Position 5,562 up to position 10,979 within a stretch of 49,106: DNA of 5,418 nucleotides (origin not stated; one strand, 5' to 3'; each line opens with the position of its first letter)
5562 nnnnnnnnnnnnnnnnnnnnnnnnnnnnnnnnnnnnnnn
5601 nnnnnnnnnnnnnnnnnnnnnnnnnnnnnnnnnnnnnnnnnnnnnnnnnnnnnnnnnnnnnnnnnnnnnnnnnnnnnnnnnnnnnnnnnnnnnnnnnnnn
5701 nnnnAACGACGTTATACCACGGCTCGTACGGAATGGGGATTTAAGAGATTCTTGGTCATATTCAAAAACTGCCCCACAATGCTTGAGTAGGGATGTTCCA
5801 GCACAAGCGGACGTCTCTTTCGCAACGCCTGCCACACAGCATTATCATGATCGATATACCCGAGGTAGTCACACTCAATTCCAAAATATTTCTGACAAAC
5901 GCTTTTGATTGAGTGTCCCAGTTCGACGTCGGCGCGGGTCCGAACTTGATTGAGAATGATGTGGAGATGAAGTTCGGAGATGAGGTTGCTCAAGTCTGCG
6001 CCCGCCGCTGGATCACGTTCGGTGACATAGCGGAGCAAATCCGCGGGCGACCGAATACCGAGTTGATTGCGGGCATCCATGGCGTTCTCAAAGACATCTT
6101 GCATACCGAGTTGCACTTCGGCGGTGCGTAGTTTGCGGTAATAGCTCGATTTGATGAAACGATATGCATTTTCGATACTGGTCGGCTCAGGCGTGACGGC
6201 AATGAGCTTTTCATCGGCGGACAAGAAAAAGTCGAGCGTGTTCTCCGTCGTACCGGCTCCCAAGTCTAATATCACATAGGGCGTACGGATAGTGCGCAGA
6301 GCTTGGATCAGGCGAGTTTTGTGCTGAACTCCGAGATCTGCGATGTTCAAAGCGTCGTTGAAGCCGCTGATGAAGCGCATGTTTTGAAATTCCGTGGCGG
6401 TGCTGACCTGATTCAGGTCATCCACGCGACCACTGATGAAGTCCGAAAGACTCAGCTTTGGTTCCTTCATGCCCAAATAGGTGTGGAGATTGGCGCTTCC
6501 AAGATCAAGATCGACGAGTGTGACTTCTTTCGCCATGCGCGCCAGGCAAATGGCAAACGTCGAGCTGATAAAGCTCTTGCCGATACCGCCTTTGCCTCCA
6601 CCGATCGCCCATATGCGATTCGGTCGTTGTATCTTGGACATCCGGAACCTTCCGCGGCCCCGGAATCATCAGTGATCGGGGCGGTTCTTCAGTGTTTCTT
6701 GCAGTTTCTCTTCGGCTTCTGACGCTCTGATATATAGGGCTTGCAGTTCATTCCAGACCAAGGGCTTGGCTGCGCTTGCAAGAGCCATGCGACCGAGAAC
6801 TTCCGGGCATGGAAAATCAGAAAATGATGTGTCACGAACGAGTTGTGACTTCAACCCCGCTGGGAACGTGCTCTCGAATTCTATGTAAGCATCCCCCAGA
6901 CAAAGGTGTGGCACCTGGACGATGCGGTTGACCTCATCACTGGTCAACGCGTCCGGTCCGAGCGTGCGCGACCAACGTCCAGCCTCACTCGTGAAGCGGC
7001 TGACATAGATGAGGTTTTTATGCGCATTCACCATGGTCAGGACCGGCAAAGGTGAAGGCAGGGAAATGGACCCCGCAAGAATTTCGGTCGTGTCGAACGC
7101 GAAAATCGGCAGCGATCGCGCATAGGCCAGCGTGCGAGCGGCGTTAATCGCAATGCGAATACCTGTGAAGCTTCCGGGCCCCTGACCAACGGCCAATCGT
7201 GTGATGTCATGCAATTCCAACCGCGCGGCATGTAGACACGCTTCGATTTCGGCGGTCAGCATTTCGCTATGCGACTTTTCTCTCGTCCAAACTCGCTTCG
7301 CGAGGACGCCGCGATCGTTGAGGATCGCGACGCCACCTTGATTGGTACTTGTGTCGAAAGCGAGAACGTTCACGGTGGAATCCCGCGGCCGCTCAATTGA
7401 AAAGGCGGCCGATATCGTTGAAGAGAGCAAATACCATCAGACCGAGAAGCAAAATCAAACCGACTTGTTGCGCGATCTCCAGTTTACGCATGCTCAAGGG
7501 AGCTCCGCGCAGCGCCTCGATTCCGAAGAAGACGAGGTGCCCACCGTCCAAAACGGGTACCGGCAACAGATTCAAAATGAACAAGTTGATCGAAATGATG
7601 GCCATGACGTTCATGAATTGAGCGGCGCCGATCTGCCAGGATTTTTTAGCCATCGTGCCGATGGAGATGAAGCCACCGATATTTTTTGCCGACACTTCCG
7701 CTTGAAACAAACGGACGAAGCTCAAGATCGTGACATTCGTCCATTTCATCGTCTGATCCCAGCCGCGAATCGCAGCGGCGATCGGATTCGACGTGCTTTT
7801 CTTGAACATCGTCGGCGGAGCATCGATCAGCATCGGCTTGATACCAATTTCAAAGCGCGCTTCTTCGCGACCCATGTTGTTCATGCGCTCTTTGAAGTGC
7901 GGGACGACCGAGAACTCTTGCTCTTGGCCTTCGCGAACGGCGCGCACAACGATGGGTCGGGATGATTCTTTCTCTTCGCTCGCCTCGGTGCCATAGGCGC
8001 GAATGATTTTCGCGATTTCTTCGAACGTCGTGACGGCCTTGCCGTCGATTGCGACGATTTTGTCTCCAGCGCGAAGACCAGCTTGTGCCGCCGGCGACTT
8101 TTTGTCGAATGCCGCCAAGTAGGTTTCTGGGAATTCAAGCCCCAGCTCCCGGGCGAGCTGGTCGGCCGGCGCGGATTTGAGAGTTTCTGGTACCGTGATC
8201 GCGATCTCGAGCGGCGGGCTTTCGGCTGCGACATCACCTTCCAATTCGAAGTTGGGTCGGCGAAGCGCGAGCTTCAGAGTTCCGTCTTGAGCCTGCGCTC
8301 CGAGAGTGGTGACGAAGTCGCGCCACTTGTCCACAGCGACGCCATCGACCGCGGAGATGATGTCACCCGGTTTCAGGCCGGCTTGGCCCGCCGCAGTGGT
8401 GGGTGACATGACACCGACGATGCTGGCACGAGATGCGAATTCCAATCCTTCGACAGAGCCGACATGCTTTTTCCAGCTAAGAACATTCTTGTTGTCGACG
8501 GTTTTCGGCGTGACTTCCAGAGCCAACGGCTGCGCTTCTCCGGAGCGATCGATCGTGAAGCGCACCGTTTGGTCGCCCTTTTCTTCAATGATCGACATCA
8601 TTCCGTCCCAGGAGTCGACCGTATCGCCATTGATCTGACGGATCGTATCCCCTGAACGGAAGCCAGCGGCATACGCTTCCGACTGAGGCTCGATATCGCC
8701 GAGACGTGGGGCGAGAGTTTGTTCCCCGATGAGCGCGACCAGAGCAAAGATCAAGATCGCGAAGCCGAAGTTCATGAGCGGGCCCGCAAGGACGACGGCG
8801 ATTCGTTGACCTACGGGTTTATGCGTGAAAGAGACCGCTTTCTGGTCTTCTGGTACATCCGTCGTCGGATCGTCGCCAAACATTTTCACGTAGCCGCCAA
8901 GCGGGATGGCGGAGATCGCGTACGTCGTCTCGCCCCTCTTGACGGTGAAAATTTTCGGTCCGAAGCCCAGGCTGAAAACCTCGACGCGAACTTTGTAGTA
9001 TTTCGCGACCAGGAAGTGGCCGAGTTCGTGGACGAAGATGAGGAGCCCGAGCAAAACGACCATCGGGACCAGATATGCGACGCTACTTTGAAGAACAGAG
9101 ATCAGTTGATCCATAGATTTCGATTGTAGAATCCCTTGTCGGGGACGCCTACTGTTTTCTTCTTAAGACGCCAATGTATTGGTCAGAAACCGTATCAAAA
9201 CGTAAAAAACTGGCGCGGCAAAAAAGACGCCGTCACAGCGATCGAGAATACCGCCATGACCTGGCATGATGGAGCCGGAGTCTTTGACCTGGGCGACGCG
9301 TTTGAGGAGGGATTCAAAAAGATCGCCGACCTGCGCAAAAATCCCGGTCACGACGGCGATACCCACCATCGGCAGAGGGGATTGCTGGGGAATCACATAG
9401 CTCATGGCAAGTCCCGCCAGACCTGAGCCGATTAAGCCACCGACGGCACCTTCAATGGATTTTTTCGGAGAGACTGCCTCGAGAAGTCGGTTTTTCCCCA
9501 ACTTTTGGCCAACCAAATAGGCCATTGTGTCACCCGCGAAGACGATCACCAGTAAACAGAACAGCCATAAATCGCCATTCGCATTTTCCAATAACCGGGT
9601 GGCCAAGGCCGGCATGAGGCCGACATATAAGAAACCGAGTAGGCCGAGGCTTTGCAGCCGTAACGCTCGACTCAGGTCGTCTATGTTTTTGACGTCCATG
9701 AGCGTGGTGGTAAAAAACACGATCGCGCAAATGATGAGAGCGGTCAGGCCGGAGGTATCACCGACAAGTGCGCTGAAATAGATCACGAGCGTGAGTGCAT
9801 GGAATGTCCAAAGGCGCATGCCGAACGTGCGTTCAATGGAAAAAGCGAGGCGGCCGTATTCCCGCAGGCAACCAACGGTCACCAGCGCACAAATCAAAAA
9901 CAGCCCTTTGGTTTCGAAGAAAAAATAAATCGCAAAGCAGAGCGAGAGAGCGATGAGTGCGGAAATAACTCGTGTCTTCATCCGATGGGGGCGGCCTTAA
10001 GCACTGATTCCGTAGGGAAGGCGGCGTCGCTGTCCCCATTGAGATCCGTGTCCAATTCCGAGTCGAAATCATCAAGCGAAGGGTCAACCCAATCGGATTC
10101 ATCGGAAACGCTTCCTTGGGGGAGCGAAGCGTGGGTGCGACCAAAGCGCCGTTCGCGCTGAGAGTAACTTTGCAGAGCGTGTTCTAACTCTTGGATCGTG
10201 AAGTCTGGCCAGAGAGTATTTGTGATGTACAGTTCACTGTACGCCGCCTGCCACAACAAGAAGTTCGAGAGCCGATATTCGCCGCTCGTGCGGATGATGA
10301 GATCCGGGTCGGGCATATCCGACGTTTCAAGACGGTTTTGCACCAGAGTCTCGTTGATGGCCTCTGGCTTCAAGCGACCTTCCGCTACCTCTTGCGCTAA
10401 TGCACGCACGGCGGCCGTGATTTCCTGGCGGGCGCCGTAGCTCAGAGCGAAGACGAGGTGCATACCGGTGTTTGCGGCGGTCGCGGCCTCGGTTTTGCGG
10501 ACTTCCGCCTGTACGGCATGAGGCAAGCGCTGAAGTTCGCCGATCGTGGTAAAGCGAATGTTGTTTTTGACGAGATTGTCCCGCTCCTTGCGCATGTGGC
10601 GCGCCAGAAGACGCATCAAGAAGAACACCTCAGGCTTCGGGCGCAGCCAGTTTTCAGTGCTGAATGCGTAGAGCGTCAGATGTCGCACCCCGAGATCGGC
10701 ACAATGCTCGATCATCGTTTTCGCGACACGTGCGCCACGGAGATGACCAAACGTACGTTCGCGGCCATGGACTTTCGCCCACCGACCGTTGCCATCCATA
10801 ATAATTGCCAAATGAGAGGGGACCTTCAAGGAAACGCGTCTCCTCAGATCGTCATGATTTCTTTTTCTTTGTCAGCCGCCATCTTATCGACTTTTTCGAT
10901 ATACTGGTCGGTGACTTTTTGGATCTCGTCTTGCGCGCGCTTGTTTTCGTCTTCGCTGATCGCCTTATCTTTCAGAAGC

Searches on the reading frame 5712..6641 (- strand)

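Call 60: search_protein_families(library=pfam, proteins=[window:5712-6641:-], max_evalue=0.00001)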
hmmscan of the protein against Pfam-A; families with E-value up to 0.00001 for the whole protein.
window:5712-6641:- (309 aa): 3 families
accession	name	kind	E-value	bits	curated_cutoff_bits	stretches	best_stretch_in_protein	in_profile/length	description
PF10609.15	ParA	-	4.5e-12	46.3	27.1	1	9-163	4-157/246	NUBPL iron-transfer P-loop NTPase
PF01656.29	CbiA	-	6.8e-11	42.6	25.4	1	12-277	2-123/125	CobQ/CobB/MinD/ParA nucleotide binding domain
PF13614.12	AAA_31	-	1.7e-09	38.3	27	1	9-163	2-161/177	AAA domain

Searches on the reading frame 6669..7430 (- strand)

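Call 60: search_protein_families(library=pfam, proteins=[window:6669-7430:-], max_evalue=0.00001)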
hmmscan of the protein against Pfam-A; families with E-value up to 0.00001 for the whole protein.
window:6669-7430:- (253 aa): 1 family
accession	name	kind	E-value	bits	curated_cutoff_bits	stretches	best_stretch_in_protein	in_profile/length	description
PF00814.31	TsaD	-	2.8e-20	73.6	24.8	1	51-171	26-148/264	tRNA N6-adenosine threonylcarbamoyltransferase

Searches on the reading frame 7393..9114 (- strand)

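Call 60: search_protein_families(library=pfam, proteins=[window:7393-9114:-], max_evalue=0.00001)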
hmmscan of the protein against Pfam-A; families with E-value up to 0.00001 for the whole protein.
window:7393-9114:- (573 aa): 6 families
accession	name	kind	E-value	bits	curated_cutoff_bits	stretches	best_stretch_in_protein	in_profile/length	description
PF02163.28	Peptidase_M50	-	2.3e-66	223.8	27.2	1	19-558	3-220/221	Peptidase family M50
PF17820.7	PDZ_6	-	5.2e-26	90.6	27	1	337-373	6-42/54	PDZ domain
PF13180.12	PDZ_2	-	2.4e-22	79.4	27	0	226-292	7-75/80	PDZ domain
PF00595.29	PDZ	-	3.6e-16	59.8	23.2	0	338-371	34-67/81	PDZ domain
PF14685.13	PDZ_Tricorn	-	7.2e-13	48.8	25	0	152-193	40-81/88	Tricorn protease PDZ domain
PF21558.3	Pept_S41_N_bact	-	1.4e-10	41.3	27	0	234-267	7-40/87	Bacteroidetes, Peptidase, S41 family, N-terminal domain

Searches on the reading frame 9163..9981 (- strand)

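Call 61: search_protein_families(library=pfam, proteins=[window:9163-9981:-], max_evalue=0.00001)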
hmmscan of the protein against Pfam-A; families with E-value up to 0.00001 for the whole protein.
window:9163-9981:- (272 aa): 1 family
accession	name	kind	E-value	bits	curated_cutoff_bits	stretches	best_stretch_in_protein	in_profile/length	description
PF01148.25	CTP_transf_1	-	2.7e-57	195.1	24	1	2-265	1-263/264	Cytidylyltransferase family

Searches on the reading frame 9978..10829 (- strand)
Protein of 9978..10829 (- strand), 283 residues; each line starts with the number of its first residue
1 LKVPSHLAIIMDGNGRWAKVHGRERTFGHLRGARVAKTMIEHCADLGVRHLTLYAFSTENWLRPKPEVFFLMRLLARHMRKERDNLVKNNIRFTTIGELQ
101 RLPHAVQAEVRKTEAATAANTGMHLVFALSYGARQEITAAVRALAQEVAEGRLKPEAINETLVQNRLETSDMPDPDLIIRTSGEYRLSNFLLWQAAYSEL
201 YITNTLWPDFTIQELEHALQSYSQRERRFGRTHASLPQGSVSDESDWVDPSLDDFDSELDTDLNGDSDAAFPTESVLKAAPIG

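Call 61: search_protein_families(library=pfam, proteins=[window:9978-10829:-], max_evalue=0.00001)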
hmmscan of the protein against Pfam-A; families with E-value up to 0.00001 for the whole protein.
window:9978-10829:- (283 aa): 1 family
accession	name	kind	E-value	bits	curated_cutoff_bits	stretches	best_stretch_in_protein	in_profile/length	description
PF01255.24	Prenyltransf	-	4.7e-84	281.8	27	1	10-230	1-219/219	Putative undecaprenyl diphosphate synthase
